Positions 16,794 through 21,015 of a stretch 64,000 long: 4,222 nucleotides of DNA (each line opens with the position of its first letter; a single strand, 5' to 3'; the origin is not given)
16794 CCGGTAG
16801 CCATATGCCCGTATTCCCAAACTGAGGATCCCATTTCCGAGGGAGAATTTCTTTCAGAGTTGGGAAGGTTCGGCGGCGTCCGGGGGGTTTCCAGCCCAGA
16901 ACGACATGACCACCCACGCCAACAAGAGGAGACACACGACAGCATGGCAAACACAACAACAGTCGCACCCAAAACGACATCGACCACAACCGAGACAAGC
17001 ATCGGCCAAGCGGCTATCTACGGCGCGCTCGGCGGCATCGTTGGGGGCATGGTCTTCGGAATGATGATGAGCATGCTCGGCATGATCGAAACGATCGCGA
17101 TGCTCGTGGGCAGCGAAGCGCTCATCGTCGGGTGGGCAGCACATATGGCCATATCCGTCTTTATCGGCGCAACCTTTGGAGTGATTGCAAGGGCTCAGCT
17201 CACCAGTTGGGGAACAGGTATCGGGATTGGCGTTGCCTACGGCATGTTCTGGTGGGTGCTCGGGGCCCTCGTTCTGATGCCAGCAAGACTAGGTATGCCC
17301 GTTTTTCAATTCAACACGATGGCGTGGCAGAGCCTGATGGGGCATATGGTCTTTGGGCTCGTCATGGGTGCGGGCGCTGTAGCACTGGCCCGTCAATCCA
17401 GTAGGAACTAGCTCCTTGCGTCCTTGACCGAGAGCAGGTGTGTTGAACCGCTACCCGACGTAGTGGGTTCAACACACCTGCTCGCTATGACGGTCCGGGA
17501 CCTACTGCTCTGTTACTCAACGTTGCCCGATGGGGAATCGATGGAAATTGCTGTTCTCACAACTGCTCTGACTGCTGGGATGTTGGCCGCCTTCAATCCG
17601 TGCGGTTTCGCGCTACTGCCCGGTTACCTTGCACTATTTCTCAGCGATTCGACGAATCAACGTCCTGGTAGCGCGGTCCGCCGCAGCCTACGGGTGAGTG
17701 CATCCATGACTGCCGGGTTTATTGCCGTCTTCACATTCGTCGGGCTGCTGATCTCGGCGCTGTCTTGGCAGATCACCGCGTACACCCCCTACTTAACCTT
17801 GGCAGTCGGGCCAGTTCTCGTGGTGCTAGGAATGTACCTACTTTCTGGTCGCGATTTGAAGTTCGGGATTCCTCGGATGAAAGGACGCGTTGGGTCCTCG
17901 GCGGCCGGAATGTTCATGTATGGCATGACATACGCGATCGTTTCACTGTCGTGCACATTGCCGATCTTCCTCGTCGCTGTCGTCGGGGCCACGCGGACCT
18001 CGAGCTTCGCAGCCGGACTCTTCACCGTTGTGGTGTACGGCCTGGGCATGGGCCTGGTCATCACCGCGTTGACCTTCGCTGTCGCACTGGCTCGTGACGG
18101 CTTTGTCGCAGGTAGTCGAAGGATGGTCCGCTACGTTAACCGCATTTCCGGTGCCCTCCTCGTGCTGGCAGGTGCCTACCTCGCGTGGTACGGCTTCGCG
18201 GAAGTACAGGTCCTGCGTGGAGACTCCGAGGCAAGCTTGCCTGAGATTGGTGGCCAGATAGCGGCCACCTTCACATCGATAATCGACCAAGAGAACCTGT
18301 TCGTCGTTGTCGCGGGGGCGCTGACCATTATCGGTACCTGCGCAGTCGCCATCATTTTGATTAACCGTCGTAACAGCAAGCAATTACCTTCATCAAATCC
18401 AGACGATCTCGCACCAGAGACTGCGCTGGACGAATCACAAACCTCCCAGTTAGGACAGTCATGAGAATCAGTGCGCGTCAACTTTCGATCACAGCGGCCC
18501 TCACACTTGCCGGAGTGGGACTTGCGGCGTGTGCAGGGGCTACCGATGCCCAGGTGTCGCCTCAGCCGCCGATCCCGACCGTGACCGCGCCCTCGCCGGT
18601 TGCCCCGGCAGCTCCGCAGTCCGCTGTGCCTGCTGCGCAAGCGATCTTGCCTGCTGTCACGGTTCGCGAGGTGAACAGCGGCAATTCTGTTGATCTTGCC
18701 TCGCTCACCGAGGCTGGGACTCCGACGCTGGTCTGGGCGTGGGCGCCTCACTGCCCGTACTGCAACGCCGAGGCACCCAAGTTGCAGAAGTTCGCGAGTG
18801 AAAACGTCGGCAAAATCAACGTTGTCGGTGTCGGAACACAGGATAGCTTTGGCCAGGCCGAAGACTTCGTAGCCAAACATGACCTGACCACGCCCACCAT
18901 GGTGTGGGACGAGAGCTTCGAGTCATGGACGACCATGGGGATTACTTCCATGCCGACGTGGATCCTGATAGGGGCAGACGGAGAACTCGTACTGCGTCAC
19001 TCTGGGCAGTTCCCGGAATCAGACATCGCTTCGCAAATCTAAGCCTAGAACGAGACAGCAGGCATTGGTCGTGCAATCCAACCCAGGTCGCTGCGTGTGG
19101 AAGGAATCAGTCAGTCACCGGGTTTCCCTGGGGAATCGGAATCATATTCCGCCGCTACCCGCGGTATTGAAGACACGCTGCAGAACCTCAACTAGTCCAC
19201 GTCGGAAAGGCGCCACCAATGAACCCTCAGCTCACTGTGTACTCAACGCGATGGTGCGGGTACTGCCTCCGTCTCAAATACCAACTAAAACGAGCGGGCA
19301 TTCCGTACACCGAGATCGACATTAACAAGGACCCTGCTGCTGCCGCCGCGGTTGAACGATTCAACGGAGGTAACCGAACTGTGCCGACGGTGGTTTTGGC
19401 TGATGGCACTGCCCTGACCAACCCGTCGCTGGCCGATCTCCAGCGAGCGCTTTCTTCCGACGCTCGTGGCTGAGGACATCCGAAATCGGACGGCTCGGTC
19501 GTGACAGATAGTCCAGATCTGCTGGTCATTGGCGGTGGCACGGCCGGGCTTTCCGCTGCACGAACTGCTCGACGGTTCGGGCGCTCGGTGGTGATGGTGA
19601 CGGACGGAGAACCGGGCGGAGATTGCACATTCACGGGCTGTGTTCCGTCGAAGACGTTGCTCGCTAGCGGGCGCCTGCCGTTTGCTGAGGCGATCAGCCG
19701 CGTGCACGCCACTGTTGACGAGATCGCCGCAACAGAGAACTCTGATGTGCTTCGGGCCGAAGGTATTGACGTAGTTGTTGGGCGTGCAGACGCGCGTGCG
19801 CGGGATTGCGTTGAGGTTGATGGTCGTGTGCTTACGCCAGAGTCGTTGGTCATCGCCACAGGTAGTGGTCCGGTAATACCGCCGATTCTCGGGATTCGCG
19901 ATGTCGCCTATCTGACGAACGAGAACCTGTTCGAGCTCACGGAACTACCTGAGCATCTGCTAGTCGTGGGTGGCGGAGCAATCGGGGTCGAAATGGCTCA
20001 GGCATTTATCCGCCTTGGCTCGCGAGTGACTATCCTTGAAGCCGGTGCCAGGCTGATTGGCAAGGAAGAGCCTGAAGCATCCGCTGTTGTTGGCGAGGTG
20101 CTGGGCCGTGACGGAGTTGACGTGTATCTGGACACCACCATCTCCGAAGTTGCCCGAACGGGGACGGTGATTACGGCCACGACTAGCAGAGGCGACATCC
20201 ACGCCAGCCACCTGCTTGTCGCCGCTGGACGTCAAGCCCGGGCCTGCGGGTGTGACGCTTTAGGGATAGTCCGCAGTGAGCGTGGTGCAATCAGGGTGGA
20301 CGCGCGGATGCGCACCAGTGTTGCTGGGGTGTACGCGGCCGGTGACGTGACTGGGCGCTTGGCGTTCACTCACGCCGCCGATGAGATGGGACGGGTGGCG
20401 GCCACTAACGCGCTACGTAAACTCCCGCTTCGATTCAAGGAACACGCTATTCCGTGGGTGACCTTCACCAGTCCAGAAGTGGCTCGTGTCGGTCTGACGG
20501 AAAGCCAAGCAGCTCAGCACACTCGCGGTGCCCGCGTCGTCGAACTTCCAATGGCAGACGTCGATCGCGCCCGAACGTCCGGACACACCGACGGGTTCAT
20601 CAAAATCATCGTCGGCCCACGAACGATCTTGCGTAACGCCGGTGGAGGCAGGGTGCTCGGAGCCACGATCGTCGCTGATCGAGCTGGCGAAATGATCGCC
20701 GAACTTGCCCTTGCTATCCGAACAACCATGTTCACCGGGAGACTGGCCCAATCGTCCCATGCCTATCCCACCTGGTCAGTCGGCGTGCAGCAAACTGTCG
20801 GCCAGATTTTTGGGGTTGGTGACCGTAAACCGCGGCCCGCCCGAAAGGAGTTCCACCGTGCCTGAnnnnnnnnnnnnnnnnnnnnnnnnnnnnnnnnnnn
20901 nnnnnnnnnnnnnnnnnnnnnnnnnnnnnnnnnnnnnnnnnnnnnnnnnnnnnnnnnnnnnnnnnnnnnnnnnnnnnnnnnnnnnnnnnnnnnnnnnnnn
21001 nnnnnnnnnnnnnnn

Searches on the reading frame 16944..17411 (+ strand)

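Call 6: search_protein_families(library=pfam, proteins=[window:16944-17411:+])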
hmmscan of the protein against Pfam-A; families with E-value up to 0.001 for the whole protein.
window:16944-17411:+ (155 aa): 0 families

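Call 15: search_protein_families(library=ncbifam, proteins=[window:16944-17411:+], max_evalue=0.001)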
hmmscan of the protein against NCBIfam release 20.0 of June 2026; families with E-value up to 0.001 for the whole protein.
window:16944-17411:+ (155 aa): 0 families

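Call 54: search_protein_families(library=pfam, proteins=[window:16944-17411:+], max_evalue=1)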
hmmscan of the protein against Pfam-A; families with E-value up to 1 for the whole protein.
window:16944-17411:+ (155 aa): 2 families
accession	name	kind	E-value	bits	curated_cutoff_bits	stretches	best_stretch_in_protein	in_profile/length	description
PF07274.17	DUF1440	-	0.006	17.1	34.7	1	42-140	31-132/135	Protein of unknown function (DUF1440)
PF12822.12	ECF_trnsprt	-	0.3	11.5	30.7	1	25-148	32-164/169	ECF transporter, substrate-specific component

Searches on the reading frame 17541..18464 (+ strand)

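Call 6: search_protein_families(library=pfam, proteins=[window:17541-18464:+])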
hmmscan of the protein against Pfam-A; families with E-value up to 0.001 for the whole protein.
window:17541-18464:+ (307 aa): 1 family
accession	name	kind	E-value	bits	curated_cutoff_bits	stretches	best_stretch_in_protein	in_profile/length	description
PF02683.22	DsbD_TM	-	1.6e-05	24.8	27.1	1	4-179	3-185/219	Cytochrome C biogenesis protein transmembrane domain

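Call 15: search_protein_families(library=ncbifam, proteins=[window:17541-18464:+], max_evalue=0.001)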
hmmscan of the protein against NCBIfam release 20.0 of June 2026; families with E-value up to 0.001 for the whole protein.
window:17541-18464:+ (307 aa): 1 family
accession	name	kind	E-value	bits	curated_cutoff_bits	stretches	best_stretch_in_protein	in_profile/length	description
NF040495.1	tranport_ArsG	equivalog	8.9e-09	35.1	200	1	5-216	6-222/225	aromatic aminobenezylarsenical efflux permease ArsG family transporter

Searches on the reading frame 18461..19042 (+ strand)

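Call 6: search_protein_families(library=pfam, proteins=[window:18461-19042:+])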
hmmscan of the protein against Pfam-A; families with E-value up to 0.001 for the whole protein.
window:18461-19042:+ (193 aa): 5 families
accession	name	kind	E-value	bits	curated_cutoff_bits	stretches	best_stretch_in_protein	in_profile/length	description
PF08534.16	Redoxin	-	6.3e-14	52.4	26.6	1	63-191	6-146/148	Redoxin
PF00578.27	AhpC-TSA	-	2.7e-10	40.7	26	1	64-176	6-121/124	AhpC/TSA family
PF13905.12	Thioredoxin_8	-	1.5e-08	35.3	27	1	87-175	2-93/94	Thioredoxin-like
PF13098.12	Thioredoxin_2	-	8.4e-07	29.7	27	1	84-190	3-101/104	Thioredoxin-like domain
PF00085.26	Thioredoxin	-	3.3e-06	27.5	23.5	1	84-130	16-62/103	Thioredoxin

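Call 15: search_protein_families(library=ncbifam, proteins=[window:18461-19042:+], max_evalue=0.001)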
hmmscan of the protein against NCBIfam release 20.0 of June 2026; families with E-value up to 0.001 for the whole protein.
window:18461-19042:+ (193 aa): 10 families
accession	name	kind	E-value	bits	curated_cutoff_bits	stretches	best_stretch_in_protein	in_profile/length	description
TIGR00385.1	dsbE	subfamily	4.2e-12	46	123.15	1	70-188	45-162/173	DsbE family thiol:disulfide interchange protein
NF041202.1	StoA_CxxC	exception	2.8e-11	43.6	210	1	73-184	42-152/163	endospore biogenesis thiol-disulfide oxidoreductase StoA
NF002854.0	PRK03147.1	subfamily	1.5e-09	38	170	1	69-190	48-166/176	thiol-disulfide oxidoreductase ResA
NF041054.1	WAxxUGC_long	equivalog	6.4e-08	32.3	300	1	59-181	80-199/354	ResA-like WAxxUGC motif-containing protein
TIGR01068.1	thioredoxin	equivalog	8.5e-08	32.3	96.8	1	85-135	13-63/101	thioredoxin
NF010625.0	PRK14018.1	equivalog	6.2e-07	28.3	522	1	66-188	36-164/521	bifunctional peptide-methionine (S)-S-oxide reductase MsrA/peptide-methionine (R)-S-oxide reductase MsrB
NF008229.0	PRK10996.1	equivalog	2.1e-06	27.5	125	1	74-129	40-95/141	thioredoxin TrxC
NF011941.0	PRK15412.1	equivalog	8.4e-06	25.4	359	1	71-184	53-163/185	thiol:disulfide interchange protein DsbE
NF040769.1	SelL_rel_redox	subfamily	0.0002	21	120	1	73-170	12-109/173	SelL-related redox protein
TIGR02661.1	MauD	equivalog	0.00052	19.5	188.6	1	72-176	60-159/189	methylamine dehydrogenase accessory protein MauD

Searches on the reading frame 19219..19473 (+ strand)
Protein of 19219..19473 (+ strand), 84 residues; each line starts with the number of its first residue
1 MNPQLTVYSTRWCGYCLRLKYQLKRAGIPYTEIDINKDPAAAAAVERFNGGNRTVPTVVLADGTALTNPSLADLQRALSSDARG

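Call 6: search_protein_families(library=pfam, proteins=[window:19219-19473:+])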
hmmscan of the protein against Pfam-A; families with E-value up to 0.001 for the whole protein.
window:19219-19473:+ (84 aa): 2 families
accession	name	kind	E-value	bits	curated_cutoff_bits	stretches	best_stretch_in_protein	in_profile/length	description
PF00462.30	Glutaredoxin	-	2.9e-15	56.7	22.9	1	6-60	2-55/60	Glutaredoxin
PF13409.12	GST_N_2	-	4e-07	31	25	1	12-67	1-58/70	Glutathione S-transferase, N-terminal domain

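Call 15: search_protein_families(library=ncbifam, proteins=[window:19219-19473:+], max_evalue=0.001)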
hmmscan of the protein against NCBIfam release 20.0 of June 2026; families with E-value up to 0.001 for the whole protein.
window:19219-19473:+ (84 aa): 11 families
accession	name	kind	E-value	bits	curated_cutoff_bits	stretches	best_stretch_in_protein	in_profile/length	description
TIGR02200.1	GlrX_actino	hypoth_equivalog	1.5e-27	95.8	89.5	1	5-78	2-75/77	mycoredoxin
TIGR02196.1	GlrX_YruB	hypoth_equivalog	8.3e-16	58.3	88.55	1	5-65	2-60/74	glutaredoxin-like protein, YruB-family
NF041212.1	Uxx_star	subfamily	5.8e-15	55.3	66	1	6-61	2-57/70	Uxx-star family glutaredoxin-like (seleno)protein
NF041211.1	gluta_UXX_star_2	equivalog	3.2e-12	46.2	100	1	6-62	2-58/71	UXX-star (seleno)protein family 2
TIGR02181.1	GRX_bact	equivalog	4.3e-10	39.7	90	1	6-64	2-60/80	glutaredoxin 3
NF047338.1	gluta_UXX_star_3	exception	2.2e-09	37.3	97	1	6-59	2-55/70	UXX-star (seleno)protein family 3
NF045501.1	HUGP_GUXX-star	exception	2.6e-09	37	325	1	4-61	166-223/236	HUGP/GUXX-star fusion selenoprotein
TIGR02190.1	GlrX-dom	hypoth_equivalog_domain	4.1e-06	26.6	99.3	1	4-60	9-63/79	glutaredoxin-family domain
TIGR02194.1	GlrX_NrdH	subfamily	5.3e-06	26.5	85.75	1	6-62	2-56/72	glutaredoxin-like protein NrdH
NF007923.0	PRK10638.1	equivalog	8.4e-06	25.8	129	1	5-60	4-58/83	glutaredoxin 3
NF041114.2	gluta_UXX_star_1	equivalog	8.3e-05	22.7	72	1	6-62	2-58/70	UXX-star selenoprotein family 1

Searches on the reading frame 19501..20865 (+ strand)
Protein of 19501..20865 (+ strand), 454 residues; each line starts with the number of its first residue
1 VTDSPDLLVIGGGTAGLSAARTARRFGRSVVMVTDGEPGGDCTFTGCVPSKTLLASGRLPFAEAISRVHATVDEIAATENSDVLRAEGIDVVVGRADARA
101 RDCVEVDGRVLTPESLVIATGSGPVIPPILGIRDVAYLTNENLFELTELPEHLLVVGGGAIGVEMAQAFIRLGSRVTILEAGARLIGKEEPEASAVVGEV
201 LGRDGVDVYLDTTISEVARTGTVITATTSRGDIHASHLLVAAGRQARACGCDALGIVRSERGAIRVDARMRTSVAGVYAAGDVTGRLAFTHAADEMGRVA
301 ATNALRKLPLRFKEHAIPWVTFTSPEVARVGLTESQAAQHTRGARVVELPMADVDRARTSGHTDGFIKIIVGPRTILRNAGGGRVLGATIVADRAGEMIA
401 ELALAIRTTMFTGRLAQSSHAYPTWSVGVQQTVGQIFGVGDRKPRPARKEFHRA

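Call 6: search_protein_families(library=pfam, proteins=[window:19501-20865:+])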
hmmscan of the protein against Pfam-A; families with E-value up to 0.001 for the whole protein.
window:19501-20865:+ (454 aa): 13 families
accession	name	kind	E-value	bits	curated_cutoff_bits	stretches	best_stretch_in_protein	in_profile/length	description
PF07992.20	Pyr_redox_2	-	9.6e-61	206.2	26.1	1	6-297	2-291/291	Pyridine nucleotide-disulphide oxidoreductase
PF02852.28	Pyr_redox_dim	-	2.7e-25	89.1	25.3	1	317-428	1-105/110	Pyridine nucleotide-disulphide oxidoreductase, dimerisation domain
PF00070.33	Pyr_redox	-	9.2e-19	68.2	22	1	152-222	1-71/82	Pyridine nucleotide-disulphide oxidoreductase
PF13738.12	Pyr_redox_3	-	4.1e-12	46.4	30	1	103-281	115-305/305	Pyridine nucleotide-disulphide oxidoreductase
PF01134.28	GIDA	-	2.3e-10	40.5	22.1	1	6-59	1-52/391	Glucose inhibited division protein A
PF01262.27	AlaDh_PNT_C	-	9.9e-08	32.1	23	1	7-32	31-56/214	Alanine dehydrogenase/PNT, C-terminal domain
PF03486.20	HI0933_like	-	5.4e-07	29.8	50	0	6-36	2-32/244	HI0933-like protein Rossmann domain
PF00890.30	FAD_binding_2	-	6.7e-07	29.3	20.4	1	6-40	1-36/414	FAD binding domain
PF13450.12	NAD_binding_8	-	2e-06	28.4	21.9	0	9-43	1-36/68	NAD(P)-binding Rossmann-like domain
PF12831.13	FAD_oxidored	-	2.7e-06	27.4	27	1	6-49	1-45/416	FAD dependent oxidoreductase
PF01266.30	DAO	-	5.7e-06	26.5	27.9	1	6-42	1-38/353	FAD dependent oxidoreductase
PF13241.12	NAD_binding_7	-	0.00015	22.7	22.1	0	151-227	8-69/104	Putative NAD(P)-binding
PF05834.18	Lycopene_cycl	-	0.00056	19.5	23.4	0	6-36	1-33/380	Lycopene cyclase protein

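Call 15: search_protein_families(library=ncbifam, proteins=[window:19501-20865:+], max_evalue=0.001)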
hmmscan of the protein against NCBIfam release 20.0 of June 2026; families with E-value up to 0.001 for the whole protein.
window:19501-20865:+ (454 aa): 68 families (the best 25 are shown)
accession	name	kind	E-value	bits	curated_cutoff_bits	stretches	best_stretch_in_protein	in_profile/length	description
NF004991.0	PRK06370.1-3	subfamily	5.6e-107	358.4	620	2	61-431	112-482/509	FAD-containing oxidoreductase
TIGR02053.1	MerA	equivalog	2.9e-103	346.4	454.45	1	6-429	2-446/465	mercury(II) reductase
TIGR01350.1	lipoamide_DH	equivalog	1.9e-92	310.4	408.8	2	82-435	97-453/461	dihydrolipoyl dehydrogenase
NF004992.0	PRK06370.1-4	equivalog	9.4e-78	261.7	629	1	4-426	4-445/459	FAD-containing oxidoreductase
NF010311.1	PRK13748.1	subfamily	1.2e-70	238.9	600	1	7-430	100-542/560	mercury(II) reductase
NF005883.0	PRK07845.1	equivalog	1.4e-69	235.3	479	2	65-432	81-455/466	NAD(P)H-quinone dehydrogenase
NF004943.0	PRK06292.2-1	equivalog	2.8e-69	234.1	432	1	5-433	4-452/456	dihydrolipoyl dehydrogenase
NF004990.0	PRK06370.1-1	equivalog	3.4e-66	223.8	842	1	1-427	1-446/459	FAD-containing oxidoreductase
NF004947.0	PRK06292.2-5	equivalog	8e-66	222.8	592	2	66-436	85-458/474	dihydrolipoyl dehydrogenase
NF040477.1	chlor_oxi_RclA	equivalog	5.6e-63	213.1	740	1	8-431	7-435/441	reactive chlorine resistance oxidoreductase RclA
NF041853.1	hythiocyan_redase_MerA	equivalog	7.9e-62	209.5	650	1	6-425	5-430/440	hypothiocyanous acid reductase MerA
NF004946.0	PRK06292.2-4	subfamily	1.5e-61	208.7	634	2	60-434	77-468/487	dihydrolipoyl dehydrogenase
NF004939.0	PRK06292.1-1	equivalog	1.5e-61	208.5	435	2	63-429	84-451/476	dihydrolipoyl dehydrogenase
NF005572.0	PRK07251.1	equivalog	2.1e-60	204.6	537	1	6-423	5-426/438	FAD-containing oxidoreductase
NF004945.0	PRK06292.2-3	equivalog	6.9e-59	200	494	1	6-426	5-442/457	dihydrolipoyl dehydrogenase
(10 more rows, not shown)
